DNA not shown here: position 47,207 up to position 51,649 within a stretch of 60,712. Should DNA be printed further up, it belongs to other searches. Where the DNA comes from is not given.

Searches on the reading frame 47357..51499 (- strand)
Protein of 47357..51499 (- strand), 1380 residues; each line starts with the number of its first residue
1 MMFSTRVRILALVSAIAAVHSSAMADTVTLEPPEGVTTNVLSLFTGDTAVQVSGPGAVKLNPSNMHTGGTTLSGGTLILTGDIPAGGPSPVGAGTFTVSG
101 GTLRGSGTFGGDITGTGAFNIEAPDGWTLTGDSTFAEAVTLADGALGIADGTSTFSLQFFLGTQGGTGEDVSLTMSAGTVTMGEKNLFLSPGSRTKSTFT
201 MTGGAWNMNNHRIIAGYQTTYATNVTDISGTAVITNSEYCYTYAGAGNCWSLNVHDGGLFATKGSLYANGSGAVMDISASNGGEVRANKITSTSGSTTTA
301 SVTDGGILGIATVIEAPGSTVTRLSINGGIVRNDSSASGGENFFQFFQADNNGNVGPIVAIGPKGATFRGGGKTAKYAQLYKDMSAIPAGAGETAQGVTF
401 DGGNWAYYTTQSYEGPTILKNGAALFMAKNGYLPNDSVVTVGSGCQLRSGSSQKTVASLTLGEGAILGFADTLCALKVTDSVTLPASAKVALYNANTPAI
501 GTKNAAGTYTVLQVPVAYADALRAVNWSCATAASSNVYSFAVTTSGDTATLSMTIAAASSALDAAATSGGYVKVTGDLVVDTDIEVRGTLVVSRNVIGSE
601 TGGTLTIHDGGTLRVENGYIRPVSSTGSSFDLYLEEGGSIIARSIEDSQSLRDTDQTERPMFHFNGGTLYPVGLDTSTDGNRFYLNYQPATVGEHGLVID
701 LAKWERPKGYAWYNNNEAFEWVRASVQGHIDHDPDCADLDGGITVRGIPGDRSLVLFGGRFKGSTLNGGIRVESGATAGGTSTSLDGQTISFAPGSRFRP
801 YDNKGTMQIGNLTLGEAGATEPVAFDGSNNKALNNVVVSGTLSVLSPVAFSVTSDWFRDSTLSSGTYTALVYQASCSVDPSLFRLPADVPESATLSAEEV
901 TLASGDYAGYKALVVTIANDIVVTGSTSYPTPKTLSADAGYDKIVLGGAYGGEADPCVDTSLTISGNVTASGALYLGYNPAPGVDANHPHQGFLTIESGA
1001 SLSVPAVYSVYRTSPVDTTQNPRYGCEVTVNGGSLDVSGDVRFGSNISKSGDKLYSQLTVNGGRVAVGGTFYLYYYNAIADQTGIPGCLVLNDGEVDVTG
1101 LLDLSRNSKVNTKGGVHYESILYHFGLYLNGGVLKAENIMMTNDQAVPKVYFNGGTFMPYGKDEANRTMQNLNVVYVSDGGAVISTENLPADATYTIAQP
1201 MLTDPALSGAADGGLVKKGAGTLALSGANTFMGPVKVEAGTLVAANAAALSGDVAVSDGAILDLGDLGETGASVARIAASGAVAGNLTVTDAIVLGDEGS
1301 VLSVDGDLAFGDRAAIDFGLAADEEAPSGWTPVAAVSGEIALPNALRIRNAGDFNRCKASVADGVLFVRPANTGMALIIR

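Call 20: search_protein_families(library=ncbifam, proteins=[window:47357-51499:-], max_evalue=0.1)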
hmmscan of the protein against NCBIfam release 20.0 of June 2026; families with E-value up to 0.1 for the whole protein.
window:47357-51499:- (1380 aa): 2 families
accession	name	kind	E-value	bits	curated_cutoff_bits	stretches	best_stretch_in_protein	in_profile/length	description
TIGR02601.1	autotrns_rpt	repeat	1.3e-10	40.8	19.85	2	1214-1244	1-31/32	beta strand repeat protein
NF051851.1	AtpSerPepEprS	equivalog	3.8e-06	25.2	1700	1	1210-1313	447-548/988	autotransporter serine peptidase EprS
